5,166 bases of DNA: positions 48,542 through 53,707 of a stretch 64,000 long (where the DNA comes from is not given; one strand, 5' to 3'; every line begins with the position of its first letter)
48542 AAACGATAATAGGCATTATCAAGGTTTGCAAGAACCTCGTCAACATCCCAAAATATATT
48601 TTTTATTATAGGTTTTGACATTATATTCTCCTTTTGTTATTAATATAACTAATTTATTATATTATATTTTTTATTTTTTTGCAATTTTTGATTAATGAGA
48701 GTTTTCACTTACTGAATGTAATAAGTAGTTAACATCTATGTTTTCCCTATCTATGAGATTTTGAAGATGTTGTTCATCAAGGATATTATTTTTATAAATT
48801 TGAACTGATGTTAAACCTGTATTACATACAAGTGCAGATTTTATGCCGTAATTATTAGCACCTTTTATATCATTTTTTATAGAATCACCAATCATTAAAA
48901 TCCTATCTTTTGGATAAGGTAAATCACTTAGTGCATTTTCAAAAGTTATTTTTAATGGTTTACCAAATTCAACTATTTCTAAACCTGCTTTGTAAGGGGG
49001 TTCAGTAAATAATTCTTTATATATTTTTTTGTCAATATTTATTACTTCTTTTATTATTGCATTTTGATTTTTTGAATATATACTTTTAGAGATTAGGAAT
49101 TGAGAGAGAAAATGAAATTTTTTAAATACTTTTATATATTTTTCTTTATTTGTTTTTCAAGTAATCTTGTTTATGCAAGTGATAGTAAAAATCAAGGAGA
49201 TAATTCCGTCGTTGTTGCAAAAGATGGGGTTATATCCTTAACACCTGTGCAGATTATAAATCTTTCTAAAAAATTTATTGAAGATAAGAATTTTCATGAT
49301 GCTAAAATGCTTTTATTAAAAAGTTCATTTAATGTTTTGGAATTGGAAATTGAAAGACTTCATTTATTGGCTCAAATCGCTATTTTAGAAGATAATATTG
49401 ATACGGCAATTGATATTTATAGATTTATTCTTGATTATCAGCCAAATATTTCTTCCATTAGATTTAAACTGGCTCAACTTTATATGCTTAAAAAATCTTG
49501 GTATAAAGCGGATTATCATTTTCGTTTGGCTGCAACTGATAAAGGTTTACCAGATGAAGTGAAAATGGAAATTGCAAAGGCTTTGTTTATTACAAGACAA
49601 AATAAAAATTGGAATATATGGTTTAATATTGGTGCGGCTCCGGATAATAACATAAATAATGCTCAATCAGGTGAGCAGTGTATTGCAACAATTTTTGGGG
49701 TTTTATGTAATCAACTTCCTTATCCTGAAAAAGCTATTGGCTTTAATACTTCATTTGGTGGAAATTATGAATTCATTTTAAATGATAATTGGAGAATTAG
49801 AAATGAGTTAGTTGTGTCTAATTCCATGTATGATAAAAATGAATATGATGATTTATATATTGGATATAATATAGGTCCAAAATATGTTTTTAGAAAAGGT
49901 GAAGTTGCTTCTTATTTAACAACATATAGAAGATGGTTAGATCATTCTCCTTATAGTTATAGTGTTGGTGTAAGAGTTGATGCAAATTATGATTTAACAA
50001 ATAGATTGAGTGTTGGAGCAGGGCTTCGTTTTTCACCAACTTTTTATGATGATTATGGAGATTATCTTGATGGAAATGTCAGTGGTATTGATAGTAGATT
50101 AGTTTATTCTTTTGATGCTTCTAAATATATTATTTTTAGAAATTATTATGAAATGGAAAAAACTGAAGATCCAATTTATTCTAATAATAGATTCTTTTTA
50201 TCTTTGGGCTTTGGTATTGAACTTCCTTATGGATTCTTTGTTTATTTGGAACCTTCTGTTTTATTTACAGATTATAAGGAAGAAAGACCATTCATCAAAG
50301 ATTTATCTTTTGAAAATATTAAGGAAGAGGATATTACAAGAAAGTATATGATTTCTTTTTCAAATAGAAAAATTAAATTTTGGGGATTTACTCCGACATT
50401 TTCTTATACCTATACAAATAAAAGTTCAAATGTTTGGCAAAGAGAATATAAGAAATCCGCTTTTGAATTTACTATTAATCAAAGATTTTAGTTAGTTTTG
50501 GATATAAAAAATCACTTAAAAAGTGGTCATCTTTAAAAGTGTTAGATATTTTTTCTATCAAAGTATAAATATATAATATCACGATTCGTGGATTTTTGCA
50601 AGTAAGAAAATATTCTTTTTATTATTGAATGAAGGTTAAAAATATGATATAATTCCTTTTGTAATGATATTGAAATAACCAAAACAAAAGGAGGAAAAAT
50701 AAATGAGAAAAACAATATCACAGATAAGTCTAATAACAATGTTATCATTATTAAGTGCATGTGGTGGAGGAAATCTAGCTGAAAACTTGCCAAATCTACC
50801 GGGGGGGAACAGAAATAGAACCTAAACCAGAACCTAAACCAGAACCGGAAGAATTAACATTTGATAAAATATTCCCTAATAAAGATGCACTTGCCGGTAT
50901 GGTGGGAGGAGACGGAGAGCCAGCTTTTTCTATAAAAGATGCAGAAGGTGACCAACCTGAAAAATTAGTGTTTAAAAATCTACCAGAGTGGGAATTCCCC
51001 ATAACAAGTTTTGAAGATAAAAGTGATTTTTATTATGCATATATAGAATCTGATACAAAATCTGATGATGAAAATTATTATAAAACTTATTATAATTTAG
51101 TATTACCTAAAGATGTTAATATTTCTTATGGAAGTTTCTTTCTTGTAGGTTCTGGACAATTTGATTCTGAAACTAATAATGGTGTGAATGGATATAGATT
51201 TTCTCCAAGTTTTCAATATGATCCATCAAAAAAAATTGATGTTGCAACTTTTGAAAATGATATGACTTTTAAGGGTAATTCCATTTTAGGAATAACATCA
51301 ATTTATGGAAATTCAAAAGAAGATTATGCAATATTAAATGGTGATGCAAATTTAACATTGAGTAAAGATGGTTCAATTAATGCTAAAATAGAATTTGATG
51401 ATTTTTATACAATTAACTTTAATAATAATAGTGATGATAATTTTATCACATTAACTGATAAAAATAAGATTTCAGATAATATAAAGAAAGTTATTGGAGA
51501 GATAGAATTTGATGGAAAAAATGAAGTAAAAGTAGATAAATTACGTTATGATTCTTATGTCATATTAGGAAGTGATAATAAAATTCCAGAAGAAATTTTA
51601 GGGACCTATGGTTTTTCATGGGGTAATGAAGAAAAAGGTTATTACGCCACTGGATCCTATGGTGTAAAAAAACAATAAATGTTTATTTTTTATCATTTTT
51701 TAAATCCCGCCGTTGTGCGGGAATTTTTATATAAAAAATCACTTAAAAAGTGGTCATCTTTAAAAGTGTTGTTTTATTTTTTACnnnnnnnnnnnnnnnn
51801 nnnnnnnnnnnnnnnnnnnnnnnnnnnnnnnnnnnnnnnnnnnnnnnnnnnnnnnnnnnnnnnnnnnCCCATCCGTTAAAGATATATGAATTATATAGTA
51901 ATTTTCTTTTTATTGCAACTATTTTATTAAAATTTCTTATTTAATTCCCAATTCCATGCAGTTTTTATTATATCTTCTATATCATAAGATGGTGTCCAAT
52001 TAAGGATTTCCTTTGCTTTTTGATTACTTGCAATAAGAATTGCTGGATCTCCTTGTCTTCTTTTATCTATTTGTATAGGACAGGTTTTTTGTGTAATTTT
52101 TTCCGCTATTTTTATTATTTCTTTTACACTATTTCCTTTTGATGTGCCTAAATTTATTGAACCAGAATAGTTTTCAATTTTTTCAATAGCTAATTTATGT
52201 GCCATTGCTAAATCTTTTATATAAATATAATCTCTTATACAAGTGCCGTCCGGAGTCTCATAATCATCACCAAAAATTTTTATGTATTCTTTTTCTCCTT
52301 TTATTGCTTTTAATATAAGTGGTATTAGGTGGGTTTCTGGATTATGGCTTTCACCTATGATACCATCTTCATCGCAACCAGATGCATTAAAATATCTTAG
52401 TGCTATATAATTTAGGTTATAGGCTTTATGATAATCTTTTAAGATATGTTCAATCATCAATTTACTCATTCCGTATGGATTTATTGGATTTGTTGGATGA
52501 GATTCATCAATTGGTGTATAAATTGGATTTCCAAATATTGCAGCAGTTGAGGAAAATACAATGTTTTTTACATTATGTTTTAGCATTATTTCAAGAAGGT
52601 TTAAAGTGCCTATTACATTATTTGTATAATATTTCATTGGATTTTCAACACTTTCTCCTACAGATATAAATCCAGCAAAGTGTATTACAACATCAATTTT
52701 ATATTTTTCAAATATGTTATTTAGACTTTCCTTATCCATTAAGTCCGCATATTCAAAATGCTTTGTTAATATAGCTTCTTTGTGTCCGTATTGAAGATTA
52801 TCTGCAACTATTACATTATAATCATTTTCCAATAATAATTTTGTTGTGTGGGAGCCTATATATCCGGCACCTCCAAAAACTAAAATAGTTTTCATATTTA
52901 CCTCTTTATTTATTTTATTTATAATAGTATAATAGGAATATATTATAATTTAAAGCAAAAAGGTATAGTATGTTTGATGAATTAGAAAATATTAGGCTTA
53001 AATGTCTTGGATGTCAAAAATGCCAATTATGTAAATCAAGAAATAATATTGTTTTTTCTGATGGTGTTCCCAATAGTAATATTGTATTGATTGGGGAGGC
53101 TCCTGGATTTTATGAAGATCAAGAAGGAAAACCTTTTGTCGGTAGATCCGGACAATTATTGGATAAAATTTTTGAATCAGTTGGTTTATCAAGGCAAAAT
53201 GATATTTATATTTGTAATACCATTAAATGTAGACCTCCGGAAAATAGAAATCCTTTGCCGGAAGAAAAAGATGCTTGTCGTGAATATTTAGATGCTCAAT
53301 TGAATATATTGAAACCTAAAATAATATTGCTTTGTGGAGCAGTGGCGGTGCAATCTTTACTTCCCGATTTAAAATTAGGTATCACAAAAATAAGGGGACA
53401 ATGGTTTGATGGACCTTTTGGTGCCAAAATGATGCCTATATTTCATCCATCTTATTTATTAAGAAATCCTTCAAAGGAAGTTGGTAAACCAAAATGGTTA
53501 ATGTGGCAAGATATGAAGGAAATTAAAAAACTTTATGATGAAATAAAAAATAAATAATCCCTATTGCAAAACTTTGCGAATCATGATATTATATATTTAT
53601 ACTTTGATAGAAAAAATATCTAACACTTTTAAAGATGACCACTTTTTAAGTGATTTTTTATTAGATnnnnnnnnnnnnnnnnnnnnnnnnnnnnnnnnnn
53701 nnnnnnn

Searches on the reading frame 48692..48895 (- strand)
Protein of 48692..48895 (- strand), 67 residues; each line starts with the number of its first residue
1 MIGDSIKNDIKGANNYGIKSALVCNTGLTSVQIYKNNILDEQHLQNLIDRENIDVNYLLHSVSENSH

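Call 85: find_encoding_contigs(protein=window:48692-48895:-, flank=10000, max_places=10)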
Protein window:48692-48895:- (67 aa): 4 contigs read that carry it; 4 places shown.
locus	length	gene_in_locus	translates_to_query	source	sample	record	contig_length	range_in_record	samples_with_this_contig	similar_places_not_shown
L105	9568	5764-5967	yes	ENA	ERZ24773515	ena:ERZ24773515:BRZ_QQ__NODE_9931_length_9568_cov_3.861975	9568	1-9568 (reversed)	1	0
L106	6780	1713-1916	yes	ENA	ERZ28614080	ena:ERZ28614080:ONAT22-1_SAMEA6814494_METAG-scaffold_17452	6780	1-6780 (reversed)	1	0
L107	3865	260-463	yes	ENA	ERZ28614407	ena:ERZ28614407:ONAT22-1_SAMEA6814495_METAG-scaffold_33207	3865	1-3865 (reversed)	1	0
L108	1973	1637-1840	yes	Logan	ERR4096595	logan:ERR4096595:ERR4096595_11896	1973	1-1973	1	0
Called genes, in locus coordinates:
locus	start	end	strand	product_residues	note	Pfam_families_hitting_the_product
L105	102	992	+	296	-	-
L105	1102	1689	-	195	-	PF03167:UDG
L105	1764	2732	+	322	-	PF01073:3Beta_HSD, PF01370:Epimerase, PF02719:Polysacc_synt_2, PF04321:RmlD_sub_bind, PF05368:NmrA (faint), PF13460:NAD_binding_10 (weak), PF16363:GDP_Man_Dehyd, PF07993:NAD_binding_4 (weak)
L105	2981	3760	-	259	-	-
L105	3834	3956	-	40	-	-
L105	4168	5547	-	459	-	PF24575:TPR_Slam (faint), PF04575:SlipAM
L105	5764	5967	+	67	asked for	PF13242:Hydrolase_like (weak)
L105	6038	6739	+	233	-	PF00702:Hydrolase, PF13419:HAD_2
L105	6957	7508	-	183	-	-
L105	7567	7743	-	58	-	-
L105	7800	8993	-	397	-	PF00162:PGK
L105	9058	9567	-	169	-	?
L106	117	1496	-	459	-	PF24575:TPR_Slam (faint), PF04575:SlipAM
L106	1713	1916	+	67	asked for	PF13242:Hydrolase_like (weak)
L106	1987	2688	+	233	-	PF00702:Hydrolase, PF13419:HAD_2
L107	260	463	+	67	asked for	PF13242:Hydrolase_like (weak)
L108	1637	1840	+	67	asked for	PF13242:Hydrolase_like (weak)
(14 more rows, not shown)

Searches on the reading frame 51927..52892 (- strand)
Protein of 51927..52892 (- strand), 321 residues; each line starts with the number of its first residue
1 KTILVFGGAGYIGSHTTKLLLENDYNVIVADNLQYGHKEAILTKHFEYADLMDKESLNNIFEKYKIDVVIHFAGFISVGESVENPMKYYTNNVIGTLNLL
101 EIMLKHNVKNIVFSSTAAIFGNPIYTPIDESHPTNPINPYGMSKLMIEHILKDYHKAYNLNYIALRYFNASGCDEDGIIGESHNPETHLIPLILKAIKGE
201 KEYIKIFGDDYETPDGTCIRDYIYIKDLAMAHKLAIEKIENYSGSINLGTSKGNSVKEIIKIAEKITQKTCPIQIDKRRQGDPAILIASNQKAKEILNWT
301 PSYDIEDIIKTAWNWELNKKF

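Call 42: search_protein_families(library=pfam, proteins=[window:51927-52892:-], max_evalue=0.01)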
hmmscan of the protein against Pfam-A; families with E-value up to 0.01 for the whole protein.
window:51927-52892:- (321 aa): 11 families
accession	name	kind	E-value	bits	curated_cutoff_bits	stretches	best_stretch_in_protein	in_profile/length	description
PF16363.11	GDP_Man_Dehyd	-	1.9e-62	212.1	27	1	4-310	1-330/332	GDP-mannose 4,6 dehydratase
PF01370.27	Epimerase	-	4.8e-61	206.7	20.9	1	3-249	1-240/240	NAD dependent epimerase/dehydratase family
PF01073.25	3Beta_HSD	-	8.8e-18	64.7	22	1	4-241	1-234/280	3-beta hydroxysteroid dehydrogenase/isomerase family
PF04321.23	RmlD_sub_bind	-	5.7e-17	62.2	27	1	2-159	2-144/287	RmlD substrate binding domain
PF02719.21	Polysacc_synt_2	-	8.4e-17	61.7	20.2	1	3-170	1-171/293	Polysaccharide biosynthesis protein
PF07993.18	NAD_binding_4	-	3.2e-08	33.5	20.1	1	64-179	87-216/258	Male sterility protein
PF13460.12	NAD_binding_10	-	2.1e-06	28.2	27.2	1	7-166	1-142/184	NAD(P)H-binding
PF05368.20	NmrA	-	2.1e-05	24.7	27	1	1-158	3-141/298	NmrA-like family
PF08659.16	KR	-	0.00025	21.5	22.6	1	2-123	2-144/180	KR domain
PF00106.31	adh_short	-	0.00047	20.1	26.6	1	1-107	1-127/195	short chain dehydrogenase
PF03435.24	Sacchrp_dh_NADP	-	0.0005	20.8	25.1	1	3-80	1-83/129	Saccharopine dehydrogenase NADP binding domain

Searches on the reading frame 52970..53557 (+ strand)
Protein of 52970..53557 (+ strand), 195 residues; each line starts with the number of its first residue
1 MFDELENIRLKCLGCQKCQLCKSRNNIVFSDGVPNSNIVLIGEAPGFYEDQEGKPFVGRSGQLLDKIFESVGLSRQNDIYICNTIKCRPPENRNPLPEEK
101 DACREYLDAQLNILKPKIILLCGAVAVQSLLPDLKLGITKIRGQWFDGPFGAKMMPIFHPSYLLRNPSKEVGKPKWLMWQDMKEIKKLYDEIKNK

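Call 34: find_encoding_contigs(protein=window:52970-53557:+, flank=10000, max_places=10)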
Protein window:52970-53557:+ (195 aa): 3 contigs read that carry it; 3 places shown.
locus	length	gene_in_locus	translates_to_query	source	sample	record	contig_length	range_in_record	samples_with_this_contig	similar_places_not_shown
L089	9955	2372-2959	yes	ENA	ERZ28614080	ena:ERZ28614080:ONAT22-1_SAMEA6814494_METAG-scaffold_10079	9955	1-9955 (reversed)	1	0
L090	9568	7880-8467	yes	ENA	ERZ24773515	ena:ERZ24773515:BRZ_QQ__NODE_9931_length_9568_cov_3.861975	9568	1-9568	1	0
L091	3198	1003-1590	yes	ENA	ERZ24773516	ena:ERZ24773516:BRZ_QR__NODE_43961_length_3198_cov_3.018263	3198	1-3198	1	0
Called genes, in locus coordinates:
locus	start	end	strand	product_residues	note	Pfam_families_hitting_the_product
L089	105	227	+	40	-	-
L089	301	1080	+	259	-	-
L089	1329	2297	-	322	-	PF01073:3Beta_HSD, PF01370:Epimerase, PF02719:Polysacc_synt_2, PF04321:RmlD_sub_bind, PF05368:NmrA (faint), PF13460:NAD_binding_10 (weak), PF16363:GDP_Man_Dehyd, PF07993:NAD_binding_4 (weak)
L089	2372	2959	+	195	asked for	PF03167:UDG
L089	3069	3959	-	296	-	-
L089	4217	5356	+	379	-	PF25917:BSH_RND, PF25876:HH_MFP_RND (weak), PF25944:Beta-barrel_RND, PF25967:RND-MFP_C, PF25989:YknX_C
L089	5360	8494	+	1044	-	PF00873:ACR_tran, PF02355:SecD_SecF_C, PF03176:MMPL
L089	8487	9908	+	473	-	PF02321:OEP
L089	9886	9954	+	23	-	?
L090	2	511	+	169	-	?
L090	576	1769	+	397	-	PF00162:PGK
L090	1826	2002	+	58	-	-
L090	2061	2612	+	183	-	-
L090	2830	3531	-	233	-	PF00702:Hydrolase, PF13419:HAD_2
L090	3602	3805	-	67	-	PF13242:Hydrolase_like (weak)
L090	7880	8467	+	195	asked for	PF03167:UDG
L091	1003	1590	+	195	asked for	PF03167:UDG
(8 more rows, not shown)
